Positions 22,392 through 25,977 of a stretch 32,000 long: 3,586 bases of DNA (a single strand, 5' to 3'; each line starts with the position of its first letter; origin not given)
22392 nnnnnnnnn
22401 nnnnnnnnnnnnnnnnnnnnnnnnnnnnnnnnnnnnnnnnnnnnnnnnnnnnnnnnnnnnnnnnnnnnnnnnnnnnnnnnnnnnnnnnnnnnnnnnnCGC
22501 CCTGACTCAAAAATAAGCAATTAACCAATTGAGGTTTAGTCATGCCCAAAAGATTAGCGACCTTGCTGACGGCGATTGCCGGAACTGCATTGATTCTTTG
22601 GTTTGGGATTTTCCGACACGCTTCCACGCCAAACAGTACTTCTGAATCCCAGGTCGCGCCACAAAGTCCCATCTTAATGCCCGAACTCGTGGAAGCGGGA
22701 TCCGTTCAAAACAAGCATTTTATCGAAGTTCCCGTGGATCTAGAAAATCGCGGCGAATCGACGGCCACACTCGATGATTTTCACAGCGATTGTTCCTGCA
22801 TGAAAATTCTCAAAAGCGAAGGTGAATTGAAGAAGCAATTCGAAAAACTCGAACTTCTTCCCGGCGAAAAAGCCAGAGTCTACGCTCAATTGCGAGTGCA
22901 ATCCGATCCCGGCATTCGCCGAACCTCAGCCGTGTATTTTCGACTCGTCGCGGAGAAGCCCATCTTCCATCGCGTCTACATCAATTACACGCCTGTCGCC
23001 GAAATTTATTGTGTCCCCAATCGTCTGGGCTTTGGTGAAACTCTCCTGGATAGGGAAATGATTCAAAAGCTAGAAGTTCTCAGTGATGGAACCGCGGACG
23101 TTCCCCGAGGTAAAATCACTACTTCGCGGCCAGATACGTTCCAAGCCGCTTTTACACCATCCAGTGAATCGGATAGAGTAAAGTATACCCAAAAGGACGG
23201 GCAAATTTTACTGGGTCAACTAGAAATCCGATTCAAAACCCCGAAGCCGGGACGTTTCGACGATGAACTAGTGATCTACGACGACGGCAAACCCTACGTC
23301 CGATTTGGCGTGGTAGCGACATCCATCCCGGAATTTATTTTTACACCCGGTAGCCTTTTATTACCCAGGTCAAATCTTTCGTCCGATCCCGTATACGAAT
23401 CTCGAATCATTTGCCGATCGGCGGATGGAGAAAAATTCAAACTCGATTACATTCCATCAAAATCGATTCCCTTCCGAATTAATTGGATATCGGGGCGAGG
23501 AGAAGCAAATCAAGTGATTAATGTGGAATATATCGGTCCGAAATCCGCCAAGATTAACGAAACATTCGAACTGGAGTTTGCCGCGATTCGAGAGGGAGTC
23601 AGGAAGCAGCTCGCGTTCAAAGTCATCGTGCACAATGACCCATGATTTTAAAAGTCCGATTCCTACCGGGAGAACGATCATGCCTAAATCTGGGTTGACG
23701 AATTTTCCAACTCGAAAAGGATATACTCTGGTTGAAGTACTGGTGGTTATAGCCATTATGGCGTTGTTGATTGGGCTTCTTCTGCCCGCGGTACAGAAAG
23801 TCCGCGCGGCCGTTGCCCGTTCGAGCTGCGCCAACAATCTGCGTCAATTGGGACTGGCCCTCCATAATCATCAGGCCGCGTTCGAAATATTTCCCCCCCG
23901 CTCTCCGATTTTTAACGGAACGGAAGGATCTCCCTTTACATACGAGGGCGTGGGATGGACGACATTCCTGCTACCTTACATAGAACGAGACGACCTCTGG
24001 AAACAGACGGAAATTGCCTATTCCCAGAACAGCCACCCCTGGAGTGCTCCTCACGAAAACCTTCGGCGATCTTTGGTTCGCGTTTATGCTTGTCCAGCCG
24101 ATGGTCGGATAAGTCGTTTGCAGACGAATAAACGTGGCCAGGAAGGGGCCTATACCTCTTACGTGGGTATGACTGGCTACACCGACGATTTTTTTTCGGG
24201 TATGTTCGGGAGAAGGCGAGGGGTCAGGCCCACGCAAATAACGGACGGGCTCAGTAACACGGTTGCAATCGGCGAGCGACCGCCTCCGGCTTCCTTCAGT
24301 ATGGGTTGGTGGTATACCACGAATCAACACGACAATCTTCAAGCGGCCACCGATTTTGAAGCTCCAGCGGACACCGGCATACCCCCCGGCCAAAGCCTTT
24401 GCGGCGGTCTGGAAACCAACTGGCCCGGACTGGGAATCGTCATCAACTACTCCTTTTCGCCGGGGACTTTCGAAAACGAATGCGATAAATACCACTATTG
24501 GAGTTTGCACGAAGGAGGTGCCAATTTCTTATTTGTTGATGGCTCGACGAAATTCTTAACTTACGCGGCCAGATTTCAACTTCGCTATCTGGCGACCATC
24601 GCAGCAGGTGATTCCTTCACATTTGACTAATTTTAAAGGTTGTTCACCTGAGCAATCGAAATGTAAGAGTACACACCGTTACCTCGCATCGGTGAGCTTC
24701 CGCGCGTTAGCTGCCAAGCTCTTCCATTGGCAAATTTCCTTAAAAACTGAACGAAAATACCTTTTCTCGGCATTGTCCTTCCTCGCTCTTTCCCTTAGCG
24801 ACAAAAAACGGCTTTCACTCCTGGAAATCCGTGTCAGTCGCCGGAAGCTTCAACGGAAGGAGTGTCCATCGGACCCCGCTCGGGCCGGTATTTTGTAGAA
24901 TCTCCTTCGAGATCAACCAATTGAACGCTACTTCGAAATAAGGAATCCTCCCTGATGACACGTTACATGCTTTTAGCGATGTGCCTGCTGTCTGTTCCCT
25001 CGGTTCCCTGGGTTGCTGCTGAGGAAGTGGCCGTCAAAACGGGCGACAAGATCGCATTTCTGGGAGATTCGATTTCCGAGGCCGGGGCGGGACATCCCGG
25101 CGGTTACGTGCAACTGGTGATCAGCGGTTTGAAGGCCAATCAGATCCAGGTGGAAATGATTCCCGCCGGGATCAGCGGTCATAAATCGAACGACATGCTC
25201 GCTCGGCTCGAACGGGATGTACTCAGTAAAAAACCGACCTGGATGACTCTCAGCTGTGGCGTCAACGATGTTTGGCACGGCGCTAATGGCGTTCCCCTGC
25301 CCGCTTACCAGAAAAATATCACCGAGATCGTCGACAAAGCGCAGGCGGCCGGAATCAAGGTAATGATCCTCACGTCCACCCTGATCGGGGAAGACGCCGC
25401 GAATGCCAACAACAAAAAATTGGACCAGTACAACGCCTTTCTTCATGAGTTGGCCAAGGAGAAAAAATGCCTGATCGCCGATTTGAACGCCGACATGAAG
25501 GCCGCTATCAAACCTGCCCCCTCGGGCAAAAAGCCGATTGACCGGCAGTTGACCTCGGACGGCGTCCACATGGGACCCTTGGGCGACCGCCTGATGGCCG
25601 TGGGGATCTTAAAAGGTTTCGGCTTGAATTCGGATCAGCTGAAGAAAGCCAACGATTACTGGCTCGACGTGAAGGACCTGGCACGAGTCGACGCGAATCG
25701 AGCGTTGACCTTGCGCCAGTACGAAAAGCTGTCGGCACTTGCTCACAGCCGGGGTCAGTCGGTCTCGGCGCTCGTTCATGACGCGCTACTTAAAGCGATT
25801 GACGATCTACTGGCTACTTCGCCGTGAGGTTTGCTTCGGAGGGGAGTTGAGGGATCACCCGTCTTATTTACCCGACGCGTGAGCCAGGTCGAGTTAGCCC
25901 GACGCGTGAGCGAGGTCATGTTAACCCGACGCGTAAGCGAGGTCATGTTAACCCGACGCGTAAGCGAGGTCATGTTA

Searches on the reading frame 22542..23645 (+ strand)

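Call 7: search_protein_families(library=pfam, proteins=[window:22542-23645:+], max_evalue=0.001)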
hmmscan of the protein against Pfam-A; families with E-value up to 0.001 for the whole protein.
window:22542-23645:+ (367 aa): 1 family
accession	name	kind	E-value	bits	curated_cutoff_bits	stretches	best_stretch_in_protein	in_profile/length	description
PF07610.17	DUF1573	-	0.00051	20.4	26.1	0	50-124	8-73/98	Protein of unknown function (DUF1573)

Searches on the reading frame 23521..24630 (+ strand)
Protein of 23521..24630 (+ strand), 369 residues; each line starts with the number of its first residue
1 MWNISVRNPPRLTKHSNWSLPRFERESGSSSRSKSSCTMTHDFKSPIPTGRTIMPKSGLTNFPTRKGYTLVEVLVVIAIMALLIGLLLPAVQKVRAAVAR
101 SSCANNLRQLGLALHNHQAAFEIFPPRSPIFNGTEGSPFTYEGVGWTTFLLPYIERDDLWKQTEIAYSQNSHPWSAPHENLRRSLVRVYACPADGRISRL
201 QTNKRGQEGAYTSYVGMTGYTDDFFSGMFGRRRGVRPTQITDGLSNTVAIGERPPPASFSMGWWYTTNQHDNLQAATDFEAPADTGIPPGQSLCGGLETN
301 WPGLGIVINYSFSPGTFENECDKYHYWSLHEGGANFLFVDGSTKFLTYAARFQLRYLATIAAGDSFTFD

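Call 7: search_protein_families(library=pfam, proteins=[window:23521-24630:+], max_evalue=0.001)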
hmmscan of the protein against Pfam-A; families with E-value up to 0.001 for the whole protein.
window:23521-24630:+ (369 aa): 2 families
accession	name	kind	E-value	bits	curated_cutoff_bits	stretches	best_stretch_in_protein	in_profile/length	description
PF07596.16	SBP_bac_10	-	1.2e-36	127.6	23.3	1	92-349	1-264/268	Protein of unknown function (DUF1559)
PF07963.17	N_methyl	-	3.1e-07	30.1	21.2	1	65-88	4-27/27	Prokaryotic N-terminal methylation motif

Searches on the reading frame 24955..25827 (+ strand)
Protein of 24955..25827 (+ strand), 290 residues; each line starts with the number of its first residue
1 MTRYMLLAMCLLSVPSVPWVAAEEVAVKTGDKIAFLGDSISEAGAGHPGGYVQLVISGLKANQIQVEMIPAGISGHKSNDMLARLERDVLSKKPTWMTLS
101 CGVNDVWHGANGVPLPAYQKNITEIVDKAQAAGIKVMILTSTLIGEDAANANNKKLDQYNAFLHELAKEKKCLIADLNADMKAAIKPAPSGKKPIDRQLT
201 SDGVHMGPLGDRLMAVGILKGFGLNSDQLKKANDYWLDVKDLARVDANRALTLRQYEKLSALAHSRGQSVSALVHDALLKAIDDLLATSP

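Call 8: search_protein_families(library=pfam, proteins=[window:24955-25827:+], max_evalue=0.001)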
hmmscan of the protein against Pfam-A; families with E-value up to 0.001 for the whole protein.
window:24955-25827:+ (290 aa): 3 families
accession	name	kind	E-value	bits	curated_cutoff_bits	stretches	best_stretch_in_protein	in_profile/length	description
PF13472.12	Lipase_GDSL_2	-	3.9e-22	80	32.9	1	35-212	1-177/178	GDSL-like Lipase/Acylhydrolase family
PF00657.28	Lipase_GDSL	-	8.2e-11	42.9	23.6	1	33-215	1-205/208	GDSL-like Lipase/Acylhydrolase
PF04311.20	DUF459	-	4e-05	23.5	27.2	1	33-219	2-195/197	Protein of unknown function (DUF459)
